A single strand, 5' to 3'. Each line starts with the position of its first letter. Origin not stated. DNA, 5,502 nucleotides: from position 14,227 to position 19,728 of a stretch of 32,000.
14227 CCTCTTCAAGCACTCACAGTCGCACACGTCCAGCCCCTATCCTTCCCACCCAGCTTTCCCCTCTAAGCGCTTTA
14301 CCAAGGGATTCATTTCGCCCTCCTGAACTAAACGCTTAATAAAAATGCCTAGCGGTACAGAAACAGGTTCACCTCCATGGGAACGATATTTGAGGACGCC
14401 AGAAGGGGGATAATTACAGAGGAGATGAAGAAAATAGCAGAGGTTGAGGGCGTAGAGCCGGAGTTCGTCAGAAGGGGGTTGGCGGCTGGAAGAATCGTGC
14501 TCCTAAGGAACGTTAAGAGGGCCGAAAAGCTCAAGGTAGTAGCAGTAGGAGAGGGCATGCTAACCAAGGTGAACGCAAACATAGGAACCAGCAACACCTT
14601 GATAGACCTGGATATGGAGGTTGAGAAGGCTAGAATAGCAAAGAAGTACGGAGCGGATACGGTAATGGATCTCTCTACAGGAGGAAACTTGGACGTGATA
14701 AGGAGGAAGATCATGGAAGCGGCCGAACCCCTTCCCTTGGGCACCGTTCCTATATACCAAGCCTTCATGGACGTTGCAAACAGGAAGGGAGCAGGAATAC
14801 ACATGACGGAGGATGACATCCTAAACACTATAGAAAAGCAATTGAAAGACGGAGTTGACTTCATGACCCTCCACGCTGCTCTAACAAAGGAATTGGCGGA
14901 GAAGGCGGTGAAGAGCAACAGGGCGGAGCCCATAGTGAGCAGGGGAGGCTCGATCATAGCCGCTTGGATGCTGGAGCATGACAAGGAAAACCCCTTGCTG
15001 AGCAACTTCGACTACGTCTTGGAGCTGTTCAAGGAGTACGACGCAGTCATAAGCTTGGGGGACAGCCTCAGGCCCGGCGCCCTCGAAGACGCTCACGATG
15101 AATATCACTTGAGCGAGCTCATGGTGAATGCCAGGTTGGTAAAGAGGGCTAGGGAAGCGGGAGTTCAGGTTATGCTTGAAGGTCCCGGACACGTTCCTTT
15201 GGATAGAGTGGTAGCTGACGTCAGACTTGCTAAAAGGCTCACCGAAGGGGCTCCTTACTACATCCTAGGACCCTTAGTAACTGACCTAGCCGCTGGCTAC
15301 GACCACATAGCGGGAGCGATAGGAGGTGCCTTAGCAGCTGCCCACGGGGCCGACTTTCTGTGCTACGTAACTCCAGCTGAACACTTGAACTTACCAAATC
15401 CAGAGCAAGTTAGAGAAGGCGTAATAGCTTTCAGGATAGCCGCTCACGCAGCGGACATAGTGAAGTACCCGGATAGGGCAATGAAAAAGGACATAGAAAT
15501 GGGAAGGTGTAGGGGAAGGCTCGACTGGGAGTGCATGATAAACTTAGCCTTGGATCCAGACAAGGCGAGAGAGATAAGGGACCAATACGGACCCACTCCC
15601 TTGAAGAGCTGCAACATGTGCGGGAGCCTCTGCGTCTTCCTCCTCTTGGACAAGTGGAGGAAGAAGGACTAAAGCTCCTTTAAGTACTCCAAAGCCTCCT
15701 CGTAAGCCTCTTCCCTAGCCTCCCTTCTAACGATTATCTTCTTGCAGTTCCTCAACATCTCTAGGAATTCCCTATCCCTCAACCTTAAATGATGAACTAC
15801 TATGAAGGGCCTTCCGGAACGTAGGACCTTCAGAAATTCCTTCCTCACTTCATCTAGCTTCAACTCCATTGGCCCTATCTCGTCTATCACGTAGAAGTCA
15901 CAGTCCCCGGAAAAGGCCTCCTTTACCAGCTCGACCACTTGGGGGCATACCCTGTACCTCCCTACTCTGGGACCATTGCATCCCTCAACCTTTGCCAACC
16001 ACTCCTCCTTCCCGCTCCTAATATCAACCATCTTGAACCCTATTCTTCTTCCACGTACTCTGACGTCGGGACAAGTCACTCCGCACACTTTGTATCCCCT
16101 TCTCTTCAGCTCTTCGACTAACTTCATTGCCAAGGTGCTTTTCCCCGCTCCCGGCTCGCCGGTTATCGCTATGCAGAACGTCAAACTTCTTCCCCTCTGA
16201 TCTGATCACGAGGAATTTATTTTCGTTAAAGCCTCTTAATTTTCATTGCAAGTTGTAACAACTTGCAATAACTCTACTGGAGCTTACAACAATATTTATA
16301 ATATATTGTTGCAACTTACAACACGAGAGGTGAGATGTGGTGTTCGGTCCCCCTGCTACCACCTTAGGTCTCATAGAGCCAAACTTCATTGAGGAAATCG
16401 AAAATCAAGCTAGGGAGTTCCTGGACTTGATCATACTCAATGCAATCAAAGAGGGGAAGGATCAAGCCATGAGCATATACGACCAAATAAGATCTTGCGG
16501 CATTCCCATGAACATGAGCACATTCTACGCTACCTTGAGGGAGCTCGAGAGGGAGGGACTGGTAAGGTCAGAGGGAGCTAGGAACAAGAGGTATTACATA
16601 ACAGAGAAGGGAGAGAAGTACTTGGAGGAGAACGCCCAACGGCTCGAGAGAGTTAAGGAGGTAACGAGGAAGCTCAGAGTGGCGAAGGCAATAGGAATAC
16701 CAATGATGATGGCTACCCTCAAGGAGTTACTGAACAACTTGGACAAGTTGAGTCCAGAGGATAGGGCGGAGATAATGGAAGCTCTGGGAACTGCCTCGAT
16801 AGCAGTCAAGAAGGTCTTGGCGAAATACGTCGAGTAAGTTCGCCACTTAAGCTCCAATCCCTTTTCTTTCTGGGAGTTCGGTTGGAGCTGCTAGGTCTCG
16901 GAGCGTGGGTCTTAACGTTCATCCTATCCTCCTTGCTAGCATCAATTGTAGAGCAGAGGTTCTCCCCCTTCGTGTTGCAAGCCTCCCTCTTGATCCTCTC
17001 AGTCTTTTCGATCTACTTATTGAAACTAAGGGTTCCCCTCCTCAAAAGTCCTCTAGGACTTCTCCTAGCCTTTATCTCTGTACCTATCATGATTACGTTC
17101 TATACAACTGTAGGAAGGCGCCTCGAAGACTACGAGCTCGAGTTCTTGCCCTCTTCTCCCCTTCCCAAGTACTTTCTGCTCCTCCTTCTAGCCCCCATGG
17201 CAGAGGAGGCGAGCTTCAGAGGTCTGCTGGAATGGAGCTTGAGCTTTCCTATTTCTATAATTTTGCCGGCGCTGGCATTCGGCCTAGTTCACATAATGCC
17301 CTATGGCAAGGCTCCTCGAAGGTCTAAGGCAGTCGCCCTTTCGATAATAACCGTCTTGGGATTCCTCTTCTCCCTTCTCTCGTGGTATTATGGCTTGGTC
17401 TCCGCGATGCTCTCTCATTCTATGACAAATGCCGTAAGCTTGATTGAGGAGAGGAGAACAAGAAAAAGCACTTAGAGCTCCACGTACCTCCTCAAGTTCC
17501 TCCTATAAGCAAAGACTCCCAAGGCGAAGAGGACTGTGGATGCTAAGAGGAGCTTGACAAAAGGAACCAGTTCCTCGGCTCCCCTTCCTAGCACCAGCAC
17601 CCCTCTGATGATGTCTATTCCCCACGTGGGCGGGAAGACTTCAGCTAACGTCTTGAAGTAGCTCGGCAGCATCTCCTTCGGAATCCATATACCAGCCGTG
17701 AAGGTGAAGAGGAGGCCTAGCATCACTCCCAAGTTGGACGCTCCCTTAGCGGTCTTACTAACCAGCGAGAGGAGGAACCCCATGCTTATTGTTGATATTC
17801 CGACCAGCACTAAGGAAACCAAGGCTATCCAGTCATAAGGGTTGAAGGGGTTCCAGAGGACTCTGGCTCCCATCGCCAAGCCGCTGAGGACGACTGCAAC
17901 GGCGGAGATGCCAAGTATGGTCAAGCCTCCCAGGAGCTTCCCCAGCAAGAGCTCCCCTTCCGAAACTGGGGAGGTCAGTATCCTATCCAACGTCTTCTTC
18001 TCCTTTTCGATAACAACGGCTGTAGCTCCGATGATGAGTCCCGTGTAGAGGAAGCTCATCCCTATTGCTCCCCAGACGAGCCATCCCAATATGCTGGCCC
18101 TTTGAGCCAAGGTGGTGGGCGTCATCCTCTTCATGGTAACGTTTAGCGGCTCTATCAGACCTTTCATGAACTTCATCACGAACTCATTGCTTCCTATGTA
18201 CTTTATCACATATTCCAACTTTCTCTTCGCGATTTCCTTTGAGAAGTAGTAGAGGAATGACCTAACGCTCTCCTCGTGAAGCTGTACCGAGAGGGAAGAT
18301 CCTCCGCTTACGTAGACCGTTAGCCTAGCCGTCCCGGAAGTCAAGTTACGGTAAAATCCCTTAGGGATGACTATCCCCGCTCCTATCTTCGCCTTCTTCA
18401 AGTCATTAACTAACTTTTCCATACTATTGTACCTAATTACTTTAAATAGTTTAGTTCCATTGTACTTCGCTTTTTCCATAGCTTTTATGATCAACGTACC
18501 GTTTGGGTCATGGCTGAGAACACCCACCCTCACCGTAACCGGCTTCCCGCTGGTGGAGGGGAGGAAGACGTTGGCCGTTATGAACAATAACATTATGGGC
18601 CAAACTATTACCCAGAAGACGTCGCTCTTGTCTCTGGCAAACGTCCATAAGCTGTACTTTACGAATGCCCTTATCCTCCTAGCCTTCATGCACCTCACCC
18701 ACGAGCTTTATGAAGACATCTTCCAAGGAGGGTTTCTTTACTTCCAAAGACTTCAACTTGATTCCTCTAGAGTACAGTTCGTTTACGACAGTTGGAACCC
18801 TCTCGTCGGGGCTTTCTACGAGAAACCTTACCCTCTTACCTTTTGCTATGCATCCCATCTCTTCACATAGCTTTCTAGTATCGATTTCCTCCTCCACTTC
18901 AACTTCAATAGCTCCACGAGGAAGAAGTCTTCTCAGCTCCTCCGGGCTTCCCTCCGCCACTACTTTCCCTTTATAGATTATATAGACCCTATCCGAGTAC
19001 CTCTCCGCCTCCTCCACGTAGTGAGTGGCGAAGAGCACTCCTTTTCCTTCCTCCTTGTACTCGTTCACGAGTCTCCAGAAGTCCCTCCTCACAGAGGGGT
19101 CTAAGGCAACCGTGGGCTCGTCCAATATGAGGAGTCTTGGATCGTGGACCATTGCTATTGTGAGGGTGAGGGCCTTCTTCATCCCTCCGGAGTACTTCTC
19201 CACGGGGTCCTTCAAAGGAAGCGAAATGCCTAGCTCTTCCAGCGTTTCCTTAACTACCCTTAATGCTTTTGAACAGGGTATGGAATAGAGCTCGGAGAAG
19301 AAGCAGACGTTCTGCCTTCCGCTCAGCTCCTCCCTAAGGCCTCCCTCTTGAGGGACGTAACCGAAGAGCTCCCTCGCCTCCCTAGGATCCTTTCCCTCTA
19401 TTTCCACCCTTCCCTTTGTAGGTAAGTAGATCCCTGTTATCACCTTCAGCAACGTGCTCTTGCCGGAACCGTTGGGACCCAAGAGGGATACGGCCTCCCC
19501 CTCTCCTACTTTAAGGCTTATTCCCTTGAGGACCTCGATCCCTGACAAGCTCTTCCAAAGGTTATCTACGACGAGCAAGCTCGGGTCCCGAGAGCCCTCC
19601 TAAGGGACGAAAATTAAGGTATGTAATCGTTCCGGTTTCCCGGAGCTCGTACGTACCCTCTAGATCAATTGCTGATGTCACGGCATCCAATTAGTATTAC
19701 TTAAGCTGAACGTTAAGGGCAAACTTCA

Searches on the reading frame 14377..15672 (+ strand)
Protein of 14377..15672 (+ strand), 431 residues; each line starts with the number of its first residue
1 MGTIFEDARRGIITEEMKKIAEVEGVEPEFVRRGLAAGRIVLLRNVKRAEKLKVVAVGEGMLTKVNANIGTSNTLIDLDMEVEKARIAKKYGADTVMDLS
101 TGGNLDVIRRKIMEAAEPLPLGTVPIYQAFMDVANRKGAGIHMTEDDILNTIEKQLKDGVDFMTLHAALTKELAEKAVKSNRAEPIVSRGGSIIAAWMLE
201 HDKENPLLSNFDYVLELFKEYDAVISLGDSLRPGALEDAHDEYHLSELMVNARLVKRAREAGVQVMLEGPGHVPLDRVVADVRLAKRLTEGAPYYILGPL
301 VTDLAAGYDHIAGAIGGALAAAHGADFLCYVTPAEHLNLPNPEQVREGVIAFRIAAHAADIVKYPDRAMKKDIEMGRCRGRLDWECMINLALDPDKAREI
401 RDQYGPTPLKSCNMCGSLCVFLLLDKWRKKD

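Call 112: search_protein_families(library=pfam, proteins=[window:14377-15672:+], max_evalue=0.00001)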
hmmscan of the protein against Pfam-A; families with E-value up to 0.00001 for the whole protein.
window:14377-15672:+ (431 aa): 1 family
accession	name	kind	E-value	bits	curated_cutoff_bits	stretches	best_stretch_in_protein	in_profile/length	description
PF01964.24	ThiC_Rad_SAM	-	2.4e-183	610.1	25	1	3-422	1-416/420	Radical SAM ThiC family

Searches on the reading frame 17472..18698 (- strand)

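Call 112: search_protein_families(library=pfam, proteins=[window:17472-18698:-], max_evalue=0.00001)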
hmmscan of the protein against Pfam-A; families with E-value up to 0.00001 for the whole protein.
window:17472-18698:- (408 aa): 3 families
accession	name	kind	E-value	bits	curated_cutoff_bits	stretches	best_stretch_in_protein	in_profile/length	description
PF12698.13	ABC2_membrane_3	-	1.1e-36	127.1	31.6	1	24-394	1-345/347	ABC-2 family transporter protein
PF01061.29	ABC2_membrane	-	2.1e-21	76.9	26.9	1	209-368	52-210/211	ABC-2 type transporter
PF12679.13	ABC2_membrane_2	-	2.6e-16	60.1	27.2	1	151-400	72-280/283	ABC-2 family transporter protein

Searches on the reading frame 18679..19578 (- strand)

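Call 112: search_protein_families(library=pfam, proteins=[window:18679-19578:-], max_evalue=0.00001)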
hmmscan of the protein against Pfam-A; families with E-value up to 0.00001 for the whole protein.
window:18679-19578:- (299 aa): 3 families
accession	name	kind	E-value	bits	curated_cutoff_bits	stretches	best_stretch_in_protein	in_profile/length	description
PF00005.33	ABC_tran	-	5.7e-31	108.4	25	1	17-156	1-136/137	ABC transporter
PF13304.12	AAA_21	-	3.2e-14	54.1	27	1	125-186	234-298/304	AAA domain, putative AbiEii toxin, Type IV TA system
PF13732.12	DrrA1-3_C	-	1.8e-10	41.8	27.4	1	210-293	1-81/81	ATP-binding protein DrrA1-3-like, C-terminal domain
